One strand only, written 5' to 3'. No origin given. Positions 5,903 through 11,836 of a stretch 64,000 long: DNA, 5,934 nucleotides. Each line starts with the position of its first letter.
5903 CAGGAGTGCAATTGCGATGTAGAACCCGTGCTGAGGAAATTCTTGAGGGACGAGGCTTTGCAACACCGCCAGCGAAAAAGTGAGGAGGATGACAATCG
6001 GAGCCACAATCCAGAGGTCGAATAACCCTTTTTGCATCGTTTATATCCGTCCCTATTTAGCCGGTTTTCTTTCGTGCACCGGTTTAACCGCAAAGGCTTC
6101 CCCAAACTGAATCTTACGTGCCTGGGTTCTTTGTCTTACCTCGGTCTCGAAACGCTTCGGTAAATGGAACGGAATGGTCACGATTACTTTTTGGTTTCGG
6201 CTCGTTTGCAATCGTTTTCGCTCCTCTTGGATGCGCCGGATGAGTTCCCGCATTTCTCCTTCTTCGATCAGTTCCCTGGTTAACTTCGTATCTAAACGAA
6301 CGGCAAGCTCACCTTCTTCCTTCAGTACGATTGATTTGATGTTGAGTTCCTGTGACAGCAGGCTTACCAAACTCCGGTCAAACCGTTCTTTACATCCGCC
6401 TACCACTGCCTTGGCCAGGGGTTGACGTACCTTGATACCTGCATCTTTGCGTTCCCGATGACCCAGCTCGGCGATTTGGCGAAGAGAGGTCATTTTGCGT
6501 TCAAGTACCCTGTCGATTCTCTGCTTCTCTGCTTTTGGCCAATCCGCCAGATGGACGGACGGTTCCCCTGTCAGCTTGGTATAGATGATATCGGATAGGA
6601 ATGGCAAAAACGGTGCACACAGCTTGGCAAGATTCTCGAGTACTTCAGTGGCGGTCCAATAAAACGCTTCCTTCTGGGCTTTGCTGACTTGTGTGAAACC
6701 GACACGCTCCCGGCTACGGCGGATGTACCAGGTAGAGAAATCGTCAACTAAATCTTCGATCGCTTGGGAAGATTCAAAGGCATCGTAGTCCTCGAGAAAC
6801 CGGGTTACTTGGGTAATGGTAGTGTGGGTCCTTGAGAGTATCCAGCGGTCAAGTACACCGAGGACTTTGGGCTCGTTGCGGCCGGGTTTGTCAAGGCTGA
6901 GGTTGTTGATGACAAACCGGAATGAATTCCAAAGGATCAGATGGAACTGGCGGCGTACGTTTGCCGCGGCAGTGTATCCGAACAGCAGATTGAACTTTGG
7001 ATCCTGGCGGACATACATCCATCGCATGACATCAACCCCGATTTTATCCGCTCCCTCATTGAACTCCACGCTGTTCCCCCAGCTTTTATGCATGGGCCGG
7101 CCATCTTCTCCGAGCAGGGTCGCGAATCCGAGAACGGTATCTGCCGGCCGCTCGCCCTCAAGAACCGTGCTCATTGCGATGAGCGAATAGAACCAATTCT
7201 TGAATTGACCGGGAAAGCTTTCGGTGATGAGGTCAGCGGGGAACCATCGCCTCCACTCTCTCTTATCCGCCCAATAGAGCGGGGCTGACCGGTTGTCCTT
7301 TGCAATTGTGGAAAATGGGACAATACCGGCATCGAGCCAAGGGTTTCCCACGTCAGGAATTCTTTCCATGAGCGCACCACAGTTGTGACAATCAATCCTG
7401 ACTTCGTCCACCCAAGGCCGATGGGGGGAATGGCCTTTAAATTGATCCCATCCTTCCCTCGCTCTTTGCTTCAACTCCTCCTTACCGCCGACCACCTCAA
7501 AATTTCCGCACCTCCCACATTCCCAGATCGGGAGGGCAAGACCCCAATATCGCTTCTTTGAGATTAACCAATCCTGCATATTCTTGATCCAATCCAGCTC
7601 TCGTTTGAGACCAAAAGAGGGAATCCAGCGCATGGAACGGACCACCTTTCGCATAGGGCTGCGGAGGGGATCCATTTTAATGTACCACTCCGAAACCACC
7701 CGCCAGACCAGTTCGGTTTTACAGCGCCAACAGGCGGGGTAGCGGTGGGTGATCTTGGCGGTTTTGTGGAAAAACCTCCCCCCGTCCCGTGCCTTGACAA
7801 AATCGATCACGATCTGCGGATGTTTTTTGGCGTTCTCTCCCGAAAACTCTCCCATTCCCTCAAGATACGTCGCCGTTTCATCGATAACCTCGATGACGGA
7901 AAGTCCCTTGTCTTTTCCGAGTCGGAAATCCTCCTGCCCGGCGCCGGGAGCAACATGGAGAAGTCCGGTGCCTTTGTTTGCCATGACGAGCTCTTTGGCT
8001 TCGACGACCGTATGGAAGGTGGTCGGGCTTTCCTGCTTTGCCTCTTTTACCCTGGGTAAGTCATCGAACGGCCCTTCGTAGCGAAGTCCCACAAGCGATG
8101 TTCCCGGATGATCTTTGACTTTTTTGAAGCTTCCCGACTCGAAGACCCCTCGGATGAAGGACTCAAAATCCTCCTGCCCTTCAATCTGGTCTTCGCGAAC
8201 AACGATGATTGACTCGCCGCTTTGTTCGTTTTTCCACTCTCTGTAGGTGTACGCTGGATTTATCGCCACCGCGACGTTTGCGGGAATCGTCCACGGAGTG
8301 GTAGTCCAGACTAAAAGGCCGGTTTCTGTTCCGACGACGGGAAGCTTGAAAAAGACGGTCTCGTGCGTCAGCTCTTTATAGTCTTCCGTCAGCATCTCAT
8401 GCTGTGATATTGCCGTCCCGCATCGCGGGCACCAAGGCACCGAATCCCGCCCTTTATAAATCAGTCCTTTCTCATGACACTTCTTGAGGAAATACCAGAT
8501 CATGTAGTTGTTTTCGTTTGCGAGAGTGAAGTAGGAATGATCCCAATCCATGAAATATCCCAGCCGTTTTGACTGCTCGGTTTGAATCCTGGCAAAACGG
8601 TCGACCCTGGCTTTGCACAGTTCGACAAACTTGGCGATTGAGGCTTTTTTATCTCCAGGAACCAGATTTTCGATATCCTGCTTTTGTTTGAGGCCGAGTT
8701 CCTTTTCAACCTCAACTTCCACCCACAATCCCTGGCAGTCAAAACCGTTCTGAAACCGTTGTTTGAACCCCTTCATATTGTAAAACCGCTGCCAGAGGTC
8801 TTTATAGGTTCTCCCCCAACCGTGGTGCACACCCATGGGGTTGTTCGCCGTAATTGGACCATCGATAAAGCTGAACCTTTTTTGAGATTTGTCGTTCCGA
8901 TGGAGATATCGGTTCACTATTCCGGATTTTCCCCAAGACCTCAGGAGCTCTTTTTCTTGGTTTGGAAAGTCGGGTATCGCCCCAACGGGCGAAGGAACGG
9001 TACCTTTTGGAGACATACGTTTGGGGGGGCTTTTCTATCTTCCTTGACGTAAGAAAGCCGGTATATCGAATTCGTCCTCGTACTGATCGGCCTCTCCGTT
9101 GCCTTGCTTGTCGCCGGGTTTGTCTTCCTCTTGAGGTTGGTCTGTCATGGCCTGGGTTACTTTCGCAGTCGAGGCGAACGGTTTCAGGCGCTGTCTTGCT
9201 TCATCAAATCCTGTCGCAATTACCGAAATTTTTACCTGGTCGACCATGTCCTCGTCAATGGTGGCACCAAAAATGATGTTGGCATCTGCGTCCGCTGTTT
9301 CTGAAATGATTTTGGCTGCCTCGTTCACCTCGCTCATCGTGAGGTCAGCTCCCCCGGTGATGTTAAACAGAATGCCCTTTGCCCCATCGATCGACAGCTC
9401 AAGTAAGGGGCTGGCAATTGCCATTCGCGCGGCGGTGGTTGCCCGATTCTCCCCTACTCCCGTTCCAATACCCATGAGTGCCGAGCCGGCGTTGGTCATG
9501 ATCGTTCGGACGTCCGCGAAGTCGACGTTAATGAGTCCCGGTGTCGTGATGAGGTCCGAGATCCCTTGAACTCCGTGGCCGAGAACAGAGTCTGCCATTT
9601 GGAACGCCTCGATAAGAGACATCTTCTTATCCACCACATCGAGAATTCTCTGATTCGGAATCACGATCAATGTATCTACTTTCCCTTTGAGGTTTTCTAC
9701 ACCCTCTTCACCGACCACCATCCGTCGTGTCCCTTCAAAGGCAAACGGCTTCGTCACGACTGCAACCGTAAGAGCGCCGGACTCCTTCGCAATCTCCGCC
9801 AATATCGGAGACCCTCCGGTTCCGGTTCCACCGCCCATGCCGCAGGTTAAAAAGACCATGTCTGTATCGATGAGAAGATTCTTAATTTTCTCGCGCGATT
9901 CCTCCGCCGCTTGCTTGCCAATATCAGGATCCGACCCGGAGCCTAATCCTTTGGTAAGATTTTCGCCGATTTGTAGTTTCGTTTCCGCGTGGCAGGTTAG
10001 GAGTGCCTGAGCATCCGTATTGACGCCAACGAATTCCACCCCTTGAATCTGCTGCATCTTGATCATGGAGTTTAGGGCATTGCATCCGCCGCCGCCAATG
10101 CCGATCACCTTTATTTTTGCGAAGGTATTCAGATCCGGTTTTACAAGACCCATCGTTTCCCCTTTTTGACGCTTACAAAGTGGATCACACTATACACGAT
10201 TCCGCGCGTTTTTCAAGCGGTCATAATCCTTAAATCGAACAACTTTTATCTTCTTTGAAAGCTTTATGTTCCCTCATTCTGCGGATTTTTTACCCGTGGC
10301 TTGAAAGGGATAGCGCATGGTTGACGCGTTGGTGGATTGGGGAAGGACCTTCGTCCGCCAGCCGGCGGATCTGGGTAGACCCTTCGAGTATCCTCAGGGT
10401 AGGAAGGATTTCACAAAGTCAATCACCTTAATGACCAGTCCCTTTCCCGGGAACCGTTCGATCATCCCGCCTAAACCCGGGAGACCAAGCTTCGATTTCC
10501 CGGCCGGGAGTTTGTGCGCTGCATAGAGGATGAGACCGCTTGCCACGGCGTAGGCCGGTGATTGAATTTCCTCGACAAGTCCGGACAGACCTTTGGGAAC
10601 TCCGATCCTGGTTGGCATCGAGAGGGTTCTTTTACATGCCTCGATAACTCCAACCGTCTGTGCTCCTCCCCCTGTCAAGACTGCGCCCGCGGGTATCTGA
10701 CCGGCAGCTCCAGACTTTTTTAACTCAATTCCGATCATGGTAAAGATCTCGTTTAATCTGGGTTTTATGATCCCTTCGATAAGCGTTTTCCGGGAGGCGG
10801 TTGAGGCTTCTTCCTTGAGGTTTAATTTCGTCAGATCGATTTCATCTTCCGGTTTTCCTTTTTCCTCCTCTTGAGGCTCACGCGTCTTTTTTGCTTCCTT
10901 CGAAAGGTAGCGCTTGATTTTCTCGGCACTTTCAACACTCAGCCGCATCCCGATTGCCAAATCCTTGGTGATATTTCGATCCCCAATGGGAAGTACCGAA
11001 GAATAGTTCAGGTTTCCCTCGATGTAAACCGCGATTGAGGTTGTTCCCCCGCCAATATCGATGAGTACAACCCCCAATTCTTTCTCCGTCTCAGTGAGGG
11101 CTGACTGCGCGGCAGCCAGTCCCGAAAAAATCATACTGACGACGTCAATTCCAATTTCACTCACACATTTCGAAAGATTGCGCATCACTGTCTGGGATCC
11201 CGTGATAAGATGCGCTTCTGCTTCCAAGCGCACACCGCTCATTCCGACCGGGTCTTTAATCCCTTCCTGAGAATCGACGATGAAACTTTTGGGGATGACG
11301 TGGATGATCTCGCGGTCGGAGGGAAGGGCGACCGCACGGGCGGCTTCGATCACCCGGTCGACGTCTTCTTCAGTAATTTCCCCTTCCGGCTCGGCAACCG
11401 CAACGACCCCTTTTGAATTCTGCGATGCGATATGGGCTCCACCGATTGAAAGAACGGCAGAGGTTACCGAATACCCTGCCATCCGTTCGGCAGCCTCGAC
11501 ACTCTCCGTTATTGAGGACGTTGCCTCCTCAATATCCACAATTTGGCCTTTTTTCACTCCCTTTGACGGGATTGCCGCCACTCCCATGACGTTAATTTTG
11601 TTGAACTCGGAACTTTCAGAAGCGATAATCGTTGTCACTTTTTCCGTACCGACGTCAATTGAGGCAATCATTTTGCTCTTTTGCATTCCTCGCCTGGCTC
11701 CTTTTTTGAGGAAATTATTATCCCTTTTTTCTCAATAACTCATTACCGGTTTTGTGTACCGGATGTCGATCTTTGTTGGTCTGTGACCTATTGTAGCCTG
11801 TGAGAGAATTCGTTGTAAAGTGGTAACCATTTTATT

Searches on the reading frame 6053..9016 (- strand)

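Call 16: search_protein_families(library=pfam, proteins=[window:6053-9016:-], max_evalue=0.001)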
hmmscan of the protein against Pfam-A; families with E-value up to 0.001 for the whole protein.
window:6053-9016:- (987 aa): 4 families
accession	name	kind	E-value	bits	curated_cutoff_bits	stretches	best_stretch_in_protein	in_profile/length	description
PF00133.28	tRNA-synt_1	-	1.2e-74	252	22.7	1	24-669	2-403/414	tRNA synthetases class I (I, L, M and V)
PF08264.19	Anticodon_1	-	1.6e-27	96.6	25.1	1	723-869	1-146/148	Anticodon-binding domain of tRNA ligase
PF09334.17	tRNA-synt_1g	-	8.5e-10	38.4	20.1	0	427-496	167-238/391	tRNA synthetases class I (M)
PF19302.4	DUF5915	-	1.7e-09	37.9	27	1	891-944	87-140/195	Domain of unknown function (DUF5915)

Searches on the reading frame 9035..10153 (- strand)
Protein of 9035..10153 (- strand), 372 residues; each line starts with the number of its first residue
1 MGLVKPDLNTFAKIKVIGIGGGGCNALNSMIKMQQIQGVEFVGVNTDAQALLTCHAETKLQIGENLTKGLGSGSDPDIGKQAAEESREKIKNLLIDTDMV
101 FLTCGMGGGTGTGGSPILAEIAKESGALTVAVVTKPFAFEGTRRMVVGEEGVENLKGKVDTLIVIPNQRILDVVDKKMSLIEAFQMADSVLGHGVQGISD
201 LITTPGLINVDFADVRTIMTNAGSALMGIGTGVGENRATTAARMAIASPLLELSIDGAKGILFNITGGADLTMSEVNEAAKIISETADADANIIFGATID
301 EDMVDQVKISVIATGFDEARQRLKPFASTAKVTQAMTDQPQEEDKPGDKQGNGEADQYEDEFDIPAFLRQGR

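Call 16: search_protein_families(library=pfam, proteins=[window:9035-10153:-], max_evalue=0.001)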
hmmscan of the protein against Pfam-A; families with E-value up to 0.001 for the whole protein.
window:9035-10153:- (372 aa): 2 families
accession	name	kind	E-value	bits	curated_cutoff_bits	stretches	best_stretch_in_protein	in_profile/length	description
PF00091.31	Tubulin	-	1.7e-46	159.3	33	1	13-174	1-189/190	Tubulin/FtsZ family, GTPase domain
PF12327.13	FtsZ_C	-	1.6e-34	118.5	27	1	223-317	1-95/95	FtsZ family, C-terminal domain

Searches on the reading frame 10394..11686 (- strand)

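Call 16: search_protein_families(library=pfam, proteins=[window:10394-11686:-], max_evalue=0.001)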
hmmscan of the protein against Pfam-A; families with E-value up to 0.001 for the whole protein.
window:10394-11686:- (430 aa): 5 families
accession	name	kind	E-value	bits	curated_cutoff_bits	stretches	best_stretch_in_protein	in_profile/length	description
PF02491.25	SHS2_FTSA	-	1.1e-34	119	25.4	1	83-162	1-79/79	SHS2 domain inserted in FTSA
PF14450.12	FtsA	-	2.4e-34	118.8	31.8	2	207-384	1-127/127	Cell division protein FtsA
PF06723.19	MreB_Mbl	-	5.6e-09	35.7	27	1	169-361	110-303/327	MreB/Mbl protein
PF11104.14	PilM_2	-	1.1e-07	31.6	27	0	191-259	167-235/340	Type IV pilus assembly protein PilM;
PF06277.17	EutA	-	7.7e-07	28.8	27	1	178-247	119-186/475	Ethanolamine utilisation protein EutA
